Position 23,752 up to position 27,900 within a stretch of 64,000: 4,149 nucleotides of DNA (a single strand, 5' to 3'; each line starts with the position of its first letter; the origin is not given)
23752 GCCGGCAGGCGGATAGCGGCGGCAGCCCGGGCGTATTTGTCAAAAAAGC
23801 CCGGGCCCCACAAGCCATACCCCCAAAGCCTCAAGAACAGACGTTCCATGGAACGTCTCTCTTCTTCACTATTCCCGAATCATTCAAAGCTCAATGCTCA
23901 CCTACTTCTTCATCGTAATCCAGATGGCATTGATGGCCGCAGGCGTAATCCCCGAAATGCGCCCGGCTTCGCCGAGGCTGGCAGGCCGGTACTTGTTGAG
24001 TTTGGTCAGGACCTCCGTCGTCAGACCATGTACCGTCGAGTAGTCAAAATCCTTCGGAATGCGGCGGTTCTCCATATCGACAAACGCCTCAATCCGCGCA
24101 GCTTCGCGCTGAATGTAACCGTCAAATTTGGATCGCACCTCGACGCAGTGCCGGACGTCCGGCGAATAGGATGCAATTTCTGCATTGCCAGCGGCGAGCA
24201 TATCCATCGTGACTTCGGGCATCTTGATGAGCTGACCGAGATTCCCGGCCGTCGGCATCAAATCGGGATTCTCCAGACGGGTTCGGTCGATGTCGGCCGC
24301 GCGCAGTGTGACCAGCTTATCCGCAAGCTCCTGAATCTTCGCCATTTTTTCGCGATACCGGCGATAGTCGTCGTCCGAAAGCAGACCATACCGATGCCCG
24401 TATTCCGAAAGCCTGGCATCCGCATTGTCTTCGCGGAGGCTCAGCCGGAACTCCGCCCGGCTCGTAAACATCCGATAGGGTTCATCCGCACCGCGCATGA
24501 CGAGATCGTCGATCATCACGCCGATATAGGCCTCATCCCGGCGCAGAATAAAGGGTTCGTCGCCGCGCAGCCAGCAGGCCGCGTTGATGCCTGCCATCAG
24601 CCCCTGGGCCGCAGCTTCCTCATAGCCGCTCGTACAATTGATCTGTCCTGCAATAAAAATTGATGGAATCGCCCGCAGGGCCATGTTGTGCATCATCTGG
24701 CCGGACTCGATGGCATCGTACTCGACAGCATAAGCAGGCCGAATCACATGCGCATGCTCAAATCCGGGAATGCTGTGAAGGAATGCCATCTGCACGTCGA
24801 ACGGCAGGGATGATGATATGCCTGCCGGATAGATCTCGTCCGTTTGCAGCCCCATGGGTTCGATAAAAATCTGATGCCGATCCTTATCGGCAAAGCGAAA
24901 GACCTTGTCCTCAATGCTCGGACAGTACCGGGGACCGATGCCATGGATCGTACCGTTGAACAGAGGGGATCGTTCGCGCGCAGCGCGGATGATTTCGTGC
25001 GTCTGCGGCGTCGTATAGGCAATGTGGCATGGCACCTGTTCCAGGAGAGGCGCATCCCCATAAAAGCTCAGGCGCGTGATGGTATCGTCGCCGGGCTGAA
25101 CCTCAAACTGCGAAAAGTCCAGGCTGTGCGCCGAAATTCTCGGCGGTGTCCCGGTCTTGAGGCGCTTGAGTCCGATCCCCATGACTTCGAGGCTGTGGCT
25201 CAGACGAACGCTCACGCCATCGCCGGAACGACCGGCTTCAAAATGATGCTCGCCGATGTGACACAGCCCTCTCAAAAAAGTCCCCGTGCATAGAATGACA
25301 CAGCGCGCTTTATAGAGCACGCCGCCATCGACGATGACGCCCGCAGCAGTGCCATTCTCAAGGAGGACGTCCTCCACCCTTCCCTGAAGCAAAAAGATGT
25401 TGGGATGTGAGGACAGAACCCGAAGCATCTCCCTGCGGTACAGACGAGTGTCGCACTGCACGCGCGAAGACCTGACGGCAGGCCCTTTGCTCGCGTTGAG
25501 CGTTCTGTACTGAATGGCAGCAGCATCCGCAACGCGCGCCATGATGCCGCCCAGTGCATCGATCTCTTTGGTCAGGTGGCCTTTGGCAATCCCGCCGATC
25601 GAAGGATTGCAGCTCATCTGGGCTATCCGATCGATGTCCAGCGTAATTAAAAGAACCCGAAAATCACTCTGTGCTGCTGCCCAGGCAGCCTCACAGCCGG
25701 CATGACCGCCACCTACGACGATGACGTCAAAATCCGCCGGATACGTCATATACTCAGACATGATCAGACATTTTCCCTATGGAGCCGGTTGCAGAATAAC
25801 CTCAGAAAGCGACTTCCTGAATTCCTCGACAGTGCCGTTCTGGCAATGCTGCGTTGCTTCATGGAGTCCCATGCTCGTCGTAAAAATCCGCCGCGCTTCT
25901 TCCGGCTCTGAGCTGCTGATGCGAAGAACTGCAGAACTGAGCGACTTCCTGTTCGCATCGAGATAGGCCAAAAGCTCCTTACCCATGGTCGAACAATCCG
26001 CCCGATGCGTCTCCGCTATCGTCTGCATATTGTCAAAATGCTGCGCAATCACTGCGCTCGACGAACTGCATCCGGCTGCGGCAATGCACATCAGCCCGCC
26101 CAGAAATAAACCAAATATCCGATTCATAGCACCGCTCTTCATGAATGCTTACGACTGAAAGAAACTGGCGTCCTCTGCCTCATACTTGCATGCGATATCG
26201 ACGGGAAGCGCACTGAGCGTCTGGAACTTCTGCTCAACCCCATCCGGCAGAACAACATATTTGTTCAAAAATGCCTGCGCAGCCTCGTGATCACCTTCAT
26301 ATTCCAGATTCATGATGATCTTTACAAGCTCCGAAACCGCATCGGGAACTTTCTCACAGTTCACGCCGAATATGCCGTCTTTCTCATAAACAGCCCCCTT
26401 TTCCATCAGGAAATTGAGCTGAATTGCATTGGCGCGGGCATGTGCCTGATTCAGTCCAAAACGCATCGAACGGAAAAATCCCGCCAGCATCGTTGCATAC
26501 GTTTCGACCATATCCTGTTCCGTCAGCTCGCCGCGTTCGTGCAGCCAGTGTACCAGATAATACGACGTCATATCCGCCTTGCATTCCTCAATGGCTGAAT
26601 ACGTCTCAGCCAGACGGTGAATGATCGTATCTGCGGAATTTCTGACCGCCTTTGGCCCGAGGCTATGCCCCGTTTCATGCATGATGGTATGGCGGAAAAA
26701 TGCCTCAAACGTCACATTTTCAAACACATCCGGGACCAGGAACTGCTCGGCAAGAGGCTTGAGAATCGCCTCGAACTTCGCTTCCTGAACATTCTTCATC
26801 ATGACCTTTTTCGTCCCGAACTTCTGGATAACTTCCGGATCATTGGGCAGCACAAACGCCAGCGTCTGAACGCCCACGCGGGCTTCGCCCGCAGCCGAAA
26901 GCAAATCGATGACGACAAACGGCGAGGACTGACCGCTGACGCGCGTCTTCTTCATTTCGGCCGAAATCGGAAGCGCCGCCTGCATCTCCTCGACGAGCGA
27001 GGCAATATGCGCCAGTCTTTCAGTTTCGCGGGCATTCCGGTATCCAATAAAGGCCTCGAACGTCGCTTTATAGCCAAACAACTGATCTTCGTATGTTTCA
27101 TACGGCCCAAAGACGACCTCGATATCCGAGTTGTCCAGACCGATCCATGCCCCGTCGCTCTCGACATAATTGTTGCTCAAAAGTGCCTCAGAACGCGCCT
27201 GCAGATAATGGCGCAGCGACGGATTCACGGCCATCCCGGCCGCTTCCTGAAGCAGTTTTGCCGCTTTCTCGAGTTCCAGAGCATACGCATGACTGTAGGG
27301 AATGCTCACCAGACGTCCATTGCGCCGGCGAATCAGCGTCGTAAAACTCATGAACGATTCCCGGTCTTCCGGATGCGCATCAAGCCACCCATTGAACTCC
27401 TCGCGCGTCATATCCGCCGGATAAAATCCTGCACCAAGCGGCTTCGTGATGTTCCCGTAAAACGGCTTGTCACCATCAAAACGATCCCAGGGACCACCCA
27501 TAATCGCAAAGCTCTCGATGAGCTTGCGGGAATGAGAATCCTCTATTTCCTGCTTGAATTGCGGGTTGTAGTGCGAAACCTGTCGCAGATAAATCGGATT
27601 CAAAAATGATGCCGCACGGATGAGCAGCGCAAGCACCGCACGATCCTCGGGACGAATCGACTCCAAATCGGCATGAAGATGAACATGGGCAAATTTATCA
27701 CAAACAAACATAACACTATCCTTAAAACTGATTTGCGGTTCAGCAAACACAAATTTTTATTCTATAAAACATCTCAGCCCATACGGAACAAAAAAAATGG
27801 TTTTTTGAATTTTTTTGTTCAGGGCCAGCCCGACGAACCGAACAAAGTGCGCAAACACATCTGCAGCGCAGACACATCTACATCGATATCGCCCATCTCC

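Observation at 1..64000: Locus-wide toolkit of modular secreted enzymes: interchangeable Cys-rich repeat stalks fused to different hydrolase heads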

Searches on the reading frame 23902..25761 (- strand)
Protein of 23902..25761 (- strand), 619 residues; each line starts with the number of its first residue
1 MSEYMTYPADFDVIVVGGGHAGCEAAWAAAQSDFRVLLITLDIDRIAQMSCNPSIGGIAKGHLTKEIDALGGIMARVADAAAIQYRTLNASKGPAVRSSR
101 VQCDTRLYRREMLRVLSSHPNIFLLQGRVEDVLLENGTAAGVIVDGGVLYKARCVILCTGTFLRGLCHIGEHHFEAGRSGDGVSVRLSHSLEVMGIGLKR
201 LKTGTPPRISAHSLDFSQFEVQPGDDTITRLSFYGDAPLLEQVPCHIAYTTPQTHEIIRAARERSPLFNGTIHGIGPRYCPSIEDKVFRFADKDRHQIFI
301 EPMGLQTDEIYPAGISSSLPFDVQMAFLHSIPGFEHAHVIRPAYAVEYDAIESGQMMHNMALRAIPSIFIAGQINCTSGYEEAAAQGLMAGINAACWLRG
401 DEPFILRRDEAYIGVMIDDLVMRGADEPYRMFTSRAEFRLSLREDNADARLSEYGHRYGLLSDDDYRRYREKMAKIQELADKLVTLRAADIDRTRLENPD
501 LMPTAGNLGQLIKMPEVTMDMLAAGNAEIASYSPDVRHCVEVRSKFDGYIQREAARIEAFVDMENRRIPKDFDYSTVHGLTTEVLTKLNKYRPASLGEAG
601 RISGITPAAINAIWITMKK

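Call 7: search_protein_families(library=pfam, proteins=[window:23902-25761:-], max_evalue=0.01)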
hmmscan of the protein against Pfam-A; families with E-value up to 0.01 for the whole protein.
window:23902-25761:- (619 aa): 11 families
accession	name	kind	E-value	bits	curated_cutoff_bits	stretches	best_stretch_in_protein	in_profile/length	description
PF01134.28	GIDA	-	7.2e-153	509.7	22.1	1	12-400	1-389/391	Glucose inhibited division protein A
PF13932.14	SAM_GIDA_C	-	1.6e-22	79.5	27.1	1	558-613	1-56/57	tRNA modifying enzyme MnmG/GidA C-terminal helical bundle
PF21680.2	GIDA_C_1st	-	1.6e-10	42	24.7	1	463-553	1-95/96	tRNA modifying enzyme MnmG/GidA C-terminal helical domain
PF12831.13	FAD_oxidored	-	1.1e-07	32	27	1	12-182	1-165/416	FAD dependent oxidoreductase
PF00890.30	FAD_binding_2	-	5e-06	26.4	20.4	1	12-40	1-29/414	FAD binding domain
PF07992.20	Pyr_redox_2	-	6e-06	26.3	26.1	1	11-160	1-108/291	Pyridine nucleotide-disulphide oxidoreductase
PF01266.30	DAO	-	6.4e-06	26.4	27.9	0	12-47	1-35/353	FAD dependent oxidoreductase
PF05834.18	Lycopene_cycl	-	0.00061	19.4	23.4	1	12-163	1-143/380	Lycopene cyclase protein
PF13450.12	NAD_binding_8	-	0.00082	20.1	21.9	1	15-39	1-25/68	NAD(P)-binding Rossmann-like domain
PF01946.23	Thi4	-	0.0074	16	26.2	0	6-40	14-48/235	Thi4 family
PF03486.20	HI0933_like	-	0.0091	15.9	50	0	12-39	2-29/244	HI0933-like protein Rossmann domain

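Call 8: find_encoding_contigs(protein=window:23902-25761:-, flank=10000, max_places=6)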
Protein window:23902-25761:- (619 aa): no gene with exactly this product is on record in the collection.

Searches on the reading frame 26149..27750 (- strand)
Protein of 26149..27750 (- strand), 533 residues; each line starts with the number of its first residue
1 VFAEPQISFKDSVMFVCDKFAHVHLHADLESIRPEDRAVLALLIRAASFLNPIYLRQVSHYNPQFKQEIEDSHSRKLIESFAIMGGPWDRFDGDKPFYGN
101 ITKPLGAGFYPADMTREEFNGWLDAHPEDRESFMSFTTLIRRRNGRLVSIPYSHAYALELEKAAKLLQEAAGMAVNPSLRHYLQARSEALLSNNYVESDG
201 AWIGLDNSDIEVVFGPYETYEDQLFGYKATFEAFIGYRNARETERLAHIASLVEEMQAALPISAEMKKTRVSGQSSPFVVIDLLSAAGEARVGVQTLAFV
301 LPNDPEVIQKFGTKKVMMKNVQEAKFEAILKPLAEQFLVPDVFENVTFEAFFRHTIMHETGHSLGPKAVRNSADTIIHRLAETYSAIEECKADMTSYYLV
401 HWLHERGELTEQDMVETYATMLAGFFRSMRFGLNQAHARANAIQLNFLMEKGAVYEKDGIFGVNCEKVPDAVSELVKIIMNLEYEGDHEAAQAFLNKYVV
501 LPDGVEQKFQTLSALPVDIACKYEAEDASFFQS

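Call 7: search_protein_families(library=pfam, proteins=[window:26149-27750:-], max_evalue=0.01)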
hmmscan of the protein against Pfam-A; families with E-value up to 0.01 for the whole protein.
window:26149-27750:- (533 aa): 2 families
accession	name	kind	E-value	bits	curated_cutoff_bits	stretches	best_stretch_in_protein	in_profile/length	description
PF03571.21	Peptidase_M49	-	2.1e-14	53.3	21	1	155-365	100-306/548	Peptidase family M49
PF21826.1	DUF6887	-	0.0087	16.8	24.2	0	113-169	6-58/62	Family of unknown function (DUF6887)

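Call 22: search_protein_families(library=ncbifam, proteins=[window:26149-27750:-], max_evalue=0.05)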
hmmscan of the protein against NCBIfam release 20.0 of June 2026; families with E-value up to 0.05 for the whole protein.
window:26149-27750:- (533 aa): 0 families
